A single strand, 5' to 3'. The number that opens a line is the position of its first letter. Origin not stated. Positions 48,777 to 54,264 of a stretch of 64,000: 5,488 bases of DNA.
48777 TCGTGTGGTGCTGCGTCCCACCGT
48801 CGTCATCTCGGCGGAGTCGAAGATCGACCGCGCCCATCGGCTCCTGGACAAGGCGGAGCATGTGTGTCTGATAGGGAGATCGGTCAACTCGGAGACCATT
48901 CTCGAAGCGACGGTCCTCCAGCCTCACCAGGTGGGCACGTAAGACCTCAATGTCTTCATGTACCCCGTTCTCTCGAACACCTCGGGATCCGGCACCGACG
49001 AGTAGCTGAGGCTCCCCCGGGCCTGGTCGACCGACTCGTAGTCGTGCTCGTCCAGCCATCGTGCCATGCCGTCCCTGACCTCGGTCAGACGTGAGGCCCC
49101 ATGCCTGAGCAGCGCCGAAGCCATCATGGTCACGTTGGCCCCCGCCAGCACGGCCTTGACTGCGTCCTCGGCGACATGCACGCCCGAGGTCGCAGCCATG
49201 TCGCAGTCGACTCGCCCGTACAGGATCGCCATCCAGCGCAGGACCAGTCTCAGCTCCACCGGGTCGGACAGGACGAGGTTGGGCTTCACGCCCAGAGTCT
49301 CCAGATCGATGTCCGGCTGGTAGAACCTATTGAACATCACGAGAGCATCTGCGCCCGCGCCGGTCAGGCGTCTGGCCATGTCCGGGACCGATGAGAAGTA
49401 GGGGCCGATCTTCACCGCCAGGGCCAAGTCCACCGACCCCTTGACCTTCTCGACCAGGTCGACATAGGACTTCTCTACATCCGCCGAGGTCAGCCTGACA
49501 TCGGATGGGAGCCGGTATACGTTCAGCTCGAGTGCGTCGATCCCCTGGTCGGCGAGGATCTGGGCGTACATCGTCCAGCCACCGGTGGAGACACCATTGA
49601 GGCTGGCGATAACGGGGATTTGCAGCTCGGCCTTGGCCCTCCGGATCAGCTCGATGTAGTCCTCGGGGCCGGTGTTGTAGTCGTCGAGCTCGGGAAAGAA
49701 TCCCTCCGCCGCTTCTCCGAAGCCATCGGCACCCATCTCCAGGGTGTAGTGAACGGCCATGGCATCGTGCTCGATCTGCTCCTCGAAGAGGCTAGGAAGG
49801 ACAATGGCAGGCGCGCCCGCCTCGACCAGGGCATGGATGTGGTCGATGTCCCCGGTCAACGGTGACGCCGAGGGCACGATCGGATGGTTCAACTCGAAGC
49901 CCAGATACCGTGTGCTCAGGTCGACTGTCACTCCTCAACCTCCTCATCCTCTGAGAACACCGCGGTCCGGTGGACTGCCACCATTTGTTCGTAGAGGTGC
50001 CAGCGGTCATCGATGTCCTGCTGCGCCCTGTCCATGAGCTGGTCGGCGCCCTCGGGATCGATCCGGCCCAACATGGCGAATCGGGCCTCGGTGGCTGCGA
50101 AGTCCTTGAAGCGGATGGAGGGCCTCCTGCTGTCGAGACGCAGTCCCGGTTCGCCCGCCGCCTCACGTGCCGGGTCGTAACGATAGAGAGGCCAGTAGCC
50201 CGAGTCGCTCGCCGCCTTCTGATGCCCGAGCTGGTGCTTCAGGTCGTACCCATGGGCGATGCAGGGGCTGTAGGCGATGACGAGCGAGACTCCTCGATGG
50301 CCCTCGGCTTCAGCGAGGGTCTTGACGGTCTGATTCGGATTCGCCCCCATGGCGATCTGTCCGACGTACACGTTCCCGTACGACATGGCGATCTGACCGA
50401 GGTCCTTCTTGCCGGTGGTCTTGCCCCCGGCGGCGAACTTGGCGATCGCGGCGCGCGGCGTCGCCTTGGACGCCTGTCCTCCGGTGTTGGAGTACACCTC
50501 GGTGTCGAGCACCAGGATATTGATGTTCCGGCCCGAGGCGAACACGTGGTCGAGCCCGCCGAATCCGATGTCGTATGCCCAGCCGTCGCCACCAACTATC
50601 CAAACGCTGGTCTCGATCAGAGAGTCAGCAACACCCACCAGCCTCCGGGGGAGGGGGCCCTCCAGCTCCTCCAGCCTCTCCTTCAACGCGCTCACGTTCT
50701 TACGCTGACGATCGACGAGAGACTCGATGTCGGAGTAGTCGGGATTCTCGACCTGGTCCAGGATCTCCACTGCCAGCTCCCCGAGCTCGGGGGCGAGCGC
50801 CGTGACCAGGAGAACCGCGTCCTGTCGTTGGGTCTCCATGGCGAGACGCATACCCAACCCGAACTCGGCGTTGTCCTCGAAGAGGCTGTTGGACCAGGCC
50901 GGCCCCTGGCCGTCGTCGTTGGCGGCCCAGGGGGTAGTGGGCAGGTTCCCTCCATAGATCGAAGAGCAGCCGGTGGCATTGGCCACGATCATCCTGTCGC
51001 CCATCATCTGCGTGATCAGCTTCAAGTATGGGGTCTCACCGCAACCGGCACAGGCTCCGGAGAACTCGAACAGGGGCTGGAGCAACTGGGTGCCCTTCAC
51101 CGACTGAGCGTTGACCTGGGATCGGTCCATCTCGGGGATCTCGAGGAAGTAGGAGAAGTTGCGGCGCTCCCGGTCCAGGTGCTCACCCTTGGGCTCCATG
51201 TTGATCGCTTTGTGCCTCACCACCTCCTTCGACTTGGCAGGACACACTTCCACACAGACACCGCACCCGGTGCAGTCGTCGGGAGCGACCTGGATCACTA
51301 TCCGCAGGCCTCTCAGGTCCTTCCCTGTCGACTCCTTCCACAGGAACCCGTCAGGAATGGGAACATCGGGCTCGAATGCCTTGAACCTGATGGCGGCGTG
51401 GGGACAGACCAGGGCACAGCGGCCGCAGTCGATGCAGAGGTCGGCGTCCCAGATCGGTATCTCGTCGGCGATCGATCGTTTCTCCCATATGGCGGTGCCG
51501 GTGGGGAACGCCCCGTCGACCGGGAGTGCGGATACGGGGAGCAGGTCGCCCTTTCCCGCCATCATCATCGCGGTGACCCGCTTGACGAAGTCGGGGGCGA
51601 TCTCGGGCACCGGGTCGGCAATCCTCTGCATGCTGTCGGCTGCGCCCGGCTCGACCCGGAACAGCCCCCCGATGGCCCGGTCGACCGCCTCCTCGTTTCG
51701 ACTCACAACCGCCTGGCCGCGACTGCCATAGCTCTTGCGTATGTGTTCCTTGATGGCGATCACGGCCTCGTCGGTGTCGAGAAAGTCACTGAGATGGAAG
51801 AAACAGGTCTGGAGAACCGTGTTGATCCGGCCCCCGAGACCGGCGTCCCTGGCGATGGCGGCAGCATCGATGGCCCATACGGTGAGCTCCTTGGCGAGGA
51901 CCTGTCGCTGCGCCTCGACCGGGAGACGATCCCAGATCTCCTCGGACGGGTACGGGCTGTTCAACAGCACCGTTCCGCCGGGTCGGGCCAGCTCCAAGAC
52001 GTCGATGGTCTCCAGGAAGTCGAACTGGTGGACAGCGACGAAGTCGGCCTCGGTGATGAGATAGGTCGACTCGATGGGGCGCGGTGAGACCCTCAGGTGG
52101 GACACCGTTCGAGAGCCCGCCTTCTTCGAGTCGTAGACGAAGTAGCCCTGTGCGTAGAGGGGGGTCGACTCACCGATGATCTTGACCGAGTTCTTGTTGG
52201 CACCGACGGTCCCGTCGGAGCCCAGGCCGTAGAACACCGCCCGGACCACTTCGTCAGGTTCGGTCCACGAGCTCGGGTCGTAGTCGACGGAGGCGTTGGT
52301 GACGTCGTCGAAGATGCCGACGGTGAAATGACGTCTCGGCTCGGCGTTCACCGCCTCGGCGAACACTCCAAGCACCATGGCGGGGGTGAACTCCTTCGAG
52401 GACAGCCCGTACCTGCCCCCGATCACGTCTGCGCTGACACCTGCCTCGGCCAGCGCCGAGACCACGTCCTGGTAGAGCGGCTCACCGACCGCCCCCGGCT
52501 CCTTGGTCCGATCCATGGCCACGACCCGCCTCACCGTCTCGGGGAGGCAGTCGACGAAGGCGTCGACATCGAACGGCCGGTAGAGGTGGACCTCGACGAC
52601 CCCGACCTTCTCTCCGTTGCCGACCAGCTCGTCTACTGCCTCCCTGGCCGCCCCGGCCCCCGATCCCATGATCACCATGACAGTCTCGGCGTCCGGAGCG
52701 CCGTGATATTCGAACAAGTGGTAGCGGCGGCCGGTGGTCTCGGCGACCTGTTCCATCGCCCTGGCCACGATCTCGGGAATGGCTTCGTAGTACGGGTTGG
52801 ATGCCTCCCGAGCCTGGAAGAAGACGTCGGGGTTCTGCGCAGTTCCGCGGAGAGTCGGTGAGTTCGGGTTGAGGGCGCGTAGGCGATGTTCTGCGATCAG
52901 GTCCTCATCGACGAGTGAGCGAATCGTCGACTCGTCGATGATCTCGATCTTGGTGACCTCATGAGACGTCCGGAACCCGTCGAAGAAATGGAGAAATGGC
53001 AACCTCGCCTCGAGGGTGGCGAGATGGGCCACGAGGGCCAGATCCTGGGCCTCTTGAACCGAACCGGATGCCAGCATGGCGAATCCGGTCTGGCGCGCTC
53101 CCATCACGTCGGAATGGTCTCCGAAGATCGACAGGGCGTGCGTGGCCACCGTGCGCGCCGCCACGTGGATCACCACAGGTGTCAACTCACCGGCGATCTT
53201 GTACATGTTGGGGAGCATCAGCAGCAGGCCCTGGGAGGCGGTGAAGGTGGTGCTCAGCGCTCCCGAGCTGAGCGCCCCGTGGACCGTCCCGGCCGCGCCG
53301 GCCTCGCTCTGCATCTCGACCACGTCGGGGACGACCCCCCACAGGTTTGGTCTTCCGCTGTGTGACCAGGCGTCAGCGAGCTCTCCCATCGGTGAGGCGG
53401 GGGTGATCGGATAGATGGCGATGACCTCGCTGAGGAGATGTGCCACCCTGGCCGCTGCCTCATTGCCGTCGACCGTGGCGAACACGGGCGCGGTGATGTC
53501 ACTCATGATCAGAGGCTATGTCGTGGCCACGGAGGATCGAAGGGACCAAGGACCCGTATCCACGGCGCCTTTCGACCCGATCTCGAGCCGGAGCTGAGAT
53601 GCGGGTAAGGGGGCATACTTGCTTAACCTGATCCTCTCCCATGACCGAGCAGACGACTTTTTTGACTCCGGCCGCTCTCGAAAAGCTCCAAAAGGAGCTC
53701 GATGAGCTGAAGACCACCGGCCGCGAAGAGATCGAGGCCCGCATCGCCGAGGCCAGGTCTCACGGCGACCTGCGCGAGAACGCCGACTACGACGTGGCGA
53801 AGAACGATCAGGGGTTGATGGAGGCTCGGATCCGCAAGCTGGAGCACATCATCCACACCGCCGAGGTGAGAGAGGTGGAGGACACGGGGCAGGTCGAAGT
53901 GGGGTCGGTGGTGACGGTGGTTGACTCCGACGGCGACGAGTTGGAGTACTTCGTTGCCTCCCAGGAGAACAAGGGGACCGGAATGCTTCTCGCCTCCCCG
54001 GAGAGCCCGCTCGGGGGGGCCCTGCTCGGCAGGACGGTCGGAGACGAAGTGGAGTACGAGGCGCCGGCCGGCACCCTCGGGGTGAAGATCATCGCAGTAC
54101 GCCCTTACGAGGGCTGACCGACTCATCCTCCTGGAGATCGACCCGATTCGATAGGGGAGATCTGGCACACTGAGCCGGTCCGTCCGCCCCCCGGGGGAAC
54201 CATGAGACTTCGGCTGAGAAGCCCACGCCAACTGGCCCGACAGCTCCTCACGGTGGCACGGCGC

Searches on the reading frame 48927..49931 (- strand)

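Call 11: search_protein_families(library=pfam, proteins=[window:48927-49931:-])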
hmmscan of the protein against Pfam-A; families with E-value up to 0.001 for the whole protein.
window:48927-49931:- (335 aa): 1 family
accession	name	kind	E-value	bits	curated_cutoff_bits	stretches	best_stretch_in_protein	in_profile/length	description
PF01180.27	DHO_dh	-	5.8e-07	29.4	27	1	90-291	77-289/291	Dihydroorotate dehydrogenase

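Call 12: search_protein_families(library=ncbifam, proteins=[window:48927-49931:-])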
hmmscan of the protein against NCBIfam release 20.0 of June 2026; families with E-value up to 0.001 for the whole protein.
window:48927-49931:- (335 aa): 10 families
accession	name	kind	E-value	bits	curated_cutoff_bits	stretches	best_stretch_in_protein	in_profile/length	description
NF005741.0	PRK07565.1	subfamily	1.2e-127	425.6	303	1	3-332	2-330/335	dihydroorotate dehydrogenase-like protein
NF005574.0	PRK07259.1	equivalog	1.9e-20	73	269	1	85-307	75-301/304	dihydroorotate dehydrogenase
NF041011.1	dihydoor_dh_Arch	equivalog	8.8e-20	71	330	1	12-301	6-280/289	dihydroorotate dehydrogenase PyrD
TIGR01037.2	pyrD_sub1_fam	subfamily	7.3e-19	67.9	270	1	75-304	61-295/300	dihydroorotate dehydrogenase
NF006183.0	PRK08318.1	equivalog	4.8e-13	48.6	335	1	3-308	2-319/422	NAD-dependent dihydropyrimidine dehydrogenase subunit PreA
NF002702.0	PRK02506.1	equivalog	5.8e-10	38.8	301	1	242-310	243-311/313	dihydroorotate oxidase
NF003648.0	PRK05286.2-1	equivalog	2.6e-05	23.3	433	1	223-308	269-355/360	quinone-dependent dihydroorotate dehydrogenase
NF003651.0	PRK05286.2-4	equivalog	4.5e-05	22.2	448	1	248-306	315-373/377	quinone-dependent dihydroorotate dehydrogenase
NF003645.0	PRK05286.1-2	equivalog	7e-05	21.8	366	1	232-307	276-353/359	quinone-dependent dihydroorotate dehydrogenase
NF003647.0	PRK05286.1-5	equivalog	0.00019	20.4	619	1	245-303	290-348/354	quinone-dependent dihydroorotate dehydrogenase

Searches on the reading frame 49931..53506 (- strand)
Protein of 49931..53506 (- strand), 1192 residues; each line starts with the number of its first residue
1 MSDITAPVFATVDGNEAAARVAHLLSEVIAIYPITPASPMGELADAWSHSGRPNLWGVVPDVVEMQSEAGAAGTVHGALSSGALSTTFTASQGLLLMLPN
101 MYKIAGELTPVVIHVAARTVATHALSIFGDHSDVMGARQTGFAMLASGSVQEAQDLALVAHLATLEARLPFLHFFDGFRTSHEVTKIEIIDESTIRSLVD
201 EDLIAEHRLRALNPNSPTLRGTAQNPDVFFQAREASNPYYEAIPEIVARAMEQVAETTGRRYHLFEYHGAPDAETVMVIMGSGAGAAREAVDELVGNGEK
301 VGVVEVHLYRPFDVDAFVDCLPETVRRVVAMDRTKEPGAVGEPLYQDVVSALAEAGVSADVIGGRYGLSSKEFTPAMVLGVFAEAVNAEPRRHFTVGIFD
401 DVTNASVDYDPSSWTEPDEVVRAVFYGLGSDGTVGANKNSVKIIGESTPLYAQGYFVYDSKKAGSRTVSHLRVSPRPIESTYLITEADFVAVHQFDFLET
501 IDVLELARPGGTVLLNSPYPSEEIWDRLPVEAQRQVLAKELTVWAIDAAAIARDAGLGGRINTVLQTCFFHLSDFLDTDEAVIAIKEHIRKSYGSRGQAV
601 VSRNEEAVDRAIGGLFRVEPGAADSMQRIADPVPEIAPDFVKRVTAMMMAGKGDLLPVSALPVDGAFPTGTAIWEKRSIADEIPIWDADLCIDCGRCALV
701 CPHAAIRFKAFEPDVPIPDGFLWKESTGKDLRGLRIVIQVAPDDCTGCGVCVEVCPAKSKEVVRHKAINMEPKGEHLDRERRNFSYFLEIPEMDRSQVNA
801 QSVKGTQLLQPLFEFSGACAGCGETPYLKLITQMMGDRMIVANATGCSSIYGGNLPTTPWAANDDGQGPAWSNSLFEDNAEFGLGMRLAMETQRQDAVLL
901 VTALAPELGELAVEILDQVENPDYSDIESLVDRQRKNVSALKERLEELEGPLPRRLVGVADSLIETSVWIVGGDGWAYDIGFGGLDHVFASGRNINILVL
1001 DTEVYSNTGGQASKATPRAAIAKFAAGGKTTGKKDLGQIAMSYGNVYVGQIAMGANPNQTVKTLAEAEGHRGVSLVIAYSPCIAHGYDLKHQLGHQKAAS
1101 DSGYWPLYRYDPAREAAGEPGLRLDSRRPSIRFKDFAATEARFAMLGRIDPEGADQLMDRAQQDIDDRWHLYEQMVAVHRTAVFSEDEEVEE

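Call 11: search_protein_families(library=pfam, proteins=[window:49931-53506:-])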
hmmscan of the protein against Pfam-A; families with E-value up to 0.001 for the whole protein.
window:49931-53506:- (1192 aa): 18 families
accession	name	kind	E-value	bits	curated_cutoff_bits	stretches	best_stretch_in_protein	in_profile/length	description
PF01855.24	POR_N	-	6.6e-81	271.9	27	1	21-251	2-230/231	Pyruvate flavodoxin/ferredoxin oxidoreductase, thiamine diP-bdg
PF01558.24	POR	-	1.5e-29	103.8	27.4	1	429-612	1-172/173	Pyruvate ferredoxin/flavodoxin oxidoreductase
PF10371.14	EKR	-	1.6e-22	79.6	27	1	631-680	6-55/55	Domain of unknown function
PF17147.9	PFOR_II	-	1.6e-12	48.1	27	1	273-362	1-86/102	Pyruvate:ferredoxin oxidoreductase core domain II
PF12838.12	Fer4_7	-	4e-12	46.8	27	1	691-758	2-51/52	4Fe-4S dicluster domain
PF13237.11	Fer4_10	-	7.7e-12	45.4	25.5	2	685-756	3-53/53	4Fe-4S dicluster domain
PF00037.32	Fer4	-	8.7e-11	41.6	21.1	2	684-707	1-24/24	4Fe-4S binding domain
PF12837.12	Fer4_6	-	8.8e-11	41.7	25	2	683-706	1-24/24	4Fe-4S binding domain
PF13484.11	Fer4_16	-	5.2e-09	37.2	30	1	691-757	2-65/66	4Fe-4S double cluster binding domain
PF13183.11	Fer4_8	-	5.6e-09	36.9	27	1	688-758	2-67/68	4Fe-4S dicluster domain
PF14697.11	Fer4_21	-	1.3e-08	35.2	35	1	737-757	33-53/59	4Fe-4S dicluster domain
PF12797.12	Fer4_2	-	1.3e-08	34.7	24.5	2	683-702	2-21/22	4Fe-4S binding domain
PF02775.26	TPP_enzyme_C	-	1.3e-07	31.9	21.9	1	965-1077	46-150/151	Thiamine pyrophosphate enzyme, C-terminal TPP binding domain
PF13187.11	Fer4_9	-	4e-07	30.4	27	1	691-758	2-50/52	4Fe-4S dicluster domain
PF13534.11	Fer4_17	-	9.4e-06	26.5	22.2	0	687-703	42-58/61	4Fe-4S dicluster domain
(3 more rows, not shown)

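Call 12: search_protein_families(library=ncbifam, proteins=[window:49931-53506:-])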
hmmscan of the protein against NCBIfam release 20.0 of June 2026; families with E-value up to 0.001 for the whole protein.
window:49931-53506:- (1192 aa): 75 families (the best 25 are shown)
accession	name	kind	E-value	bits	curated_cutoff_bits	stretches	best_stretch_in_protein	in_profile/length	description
TIGR02176.1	pyruv_ox_red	equivalog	0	1691.9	911.35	1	9-1176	1-1166/1167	pyruvate:ferredoxin (flavodoxin) oxidoreductase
NF040682.1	PorA_Arch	equivalog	1.3e-54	185.6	550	1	10-389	4-375/387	pyruvate synthase subunit PorA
NF007201.0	PRK09622.1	equivalog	7.6e-49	166.7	590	1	12-387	13-380/405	2-oxoacid:ferredoxin oxidoreductase subunit alpha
NF006233.0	PRK08367.1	equivalog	9.1e-42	143.3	625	1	7-371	2-358/394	pyruvate ferredoxin oxidoreductase subunit alpha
NF045764.1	PhenlGlyoxDHPadG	equivalog_domain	5.5e-41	140.4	700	1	12-385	5-379/398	NADH-dependent phenylglyoxylate dehydrogenase subunit alpha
NF006232.0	PRK08366.1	equivalog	6.9e-29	100.6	646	1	10-359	8-348/394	2-ketoisovalerate ferredoxin oxidoreductase subunit alpha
NF008819.1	PRK11865.1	equivalog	7.8e-29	100.8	405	2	966-1174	92-298/300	pyruvate synthase subunit PorB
NF008818.0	PRK11864.1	subfamily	1.6e-25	89.9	405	2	969-1175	96-295/300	3-methyl-2-oxobutanoate dehydrogenase subunit beta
NF045791.1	OxalOxredalpha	equivalog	7.6e-24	84.5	500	1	22-369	17-359/395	oxalate oxidoreductase subunit alpha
NF006412.0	PRK08659.1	equivalog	1.8e-15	57.1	411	1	12-322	8-324/378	2-oxoacid:acceptor oxidoreductase subunit alpha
NF045792.1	OxalOxredbeta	equivalog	4e-13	49.1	590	1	967-1113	103-257/311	oxalate oxidoreductase subunit beta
TIGR03710.1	OAFO_sf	subfamily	8.9e-13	47.7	482.75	1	12-330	196-519/561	2-oxoacid:acceptor oxidoreductase subunit alpha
TIGR02175.1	PorC_KorC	subfamily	4.7e-12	46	81.1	1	424-611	5-171/177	2-oxoacid:acceptor oxidoreductase, gamma subunit, pyruvate/2-ketoisovalerate family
NF045766.1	PhenlGlyoxDHPadI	equivalog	7.5e-12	44.7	700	1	968-1111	234-384/443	NADH-dependent phenylglyoxylate dehydrogenase subunit beta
TIGR02179.1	PorD_KorD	subfamily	1.3e-10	41.3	60.05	1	683-764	19-76/78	2-oxoacid:acceptor oxidoreductase, delta subunit, pyruvate/2-ketoisovalerate family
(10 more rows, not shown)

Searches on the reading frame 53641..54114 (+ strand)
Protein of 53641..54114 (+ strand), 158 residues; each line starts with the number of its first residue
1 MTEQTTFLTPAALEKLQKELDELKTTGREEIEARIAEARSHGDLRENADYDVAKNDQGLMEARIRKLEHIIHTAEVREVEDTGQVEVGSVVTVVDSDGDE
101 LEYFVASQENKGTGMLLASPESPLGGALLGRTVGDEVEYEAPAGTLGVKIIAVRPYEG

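Call 21: search_protein_families(library=ncbifam, max_evalue=0.00001, proteins=[window:53641-54114:+])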
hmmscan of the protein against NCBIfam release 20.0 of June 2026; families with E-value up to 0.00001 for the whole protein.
window:53641-54114:+ (158 aa): 11 families
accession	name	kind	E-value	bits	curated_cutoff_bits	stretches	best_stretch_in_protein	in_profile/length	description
TIGR01462.1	greA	subfamily_domain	6.5e-42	143.1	139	1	8-153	2-150/151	transcription elongation factor GreA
NF001263.0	PRK00226.1-4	equivalog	1.3e-40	138.8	145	1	2-154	3-158/160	transcription elongation factor GreA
NF001262.0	PRK00226.1-3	equivalog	2.3e-38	131.5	161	1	3-157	4-163/165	transcription elongation factor GreA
NF001261.0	PRK00226.1-2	equivalog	2.3e-35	121.8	167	1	6-154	4-155/157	transcription elongation factor GreA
NF001264.0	PRK00226.1-5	equivalog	1.8e-31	109.1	180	1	7-154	5-156/158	transcription elongation factor GreA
NF001260.0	PRK00226.1-1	equivalog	8.7e-29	100.2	234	1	1-153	1-156/160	transcription elongation factor GreA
NF002506.1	PRK01885.1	equivalog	3.3e-22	78.8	188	1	5-154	2-153/156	transcription elongation factor GreB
TIGR01461.1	greB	equivalog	2.8e-19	69.4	171.05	1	5-153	2-152/156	transcription elongation factor GreB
NF004548.0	PRK05892.1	equivalog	4.3e-19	69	126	1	3-155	3-156/158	nucleoside diphosphate kinase regulator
NF011309.0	PRK14720.1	equivalog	1.2e-18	66.6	714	1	3-142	747-889/906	transcription elongation factor GreA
NF004969.0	PRK06330.1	equivalog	1e-13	50.9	697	1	3-140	564-703/718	transcript cleavage factor/unknown domain fusion protein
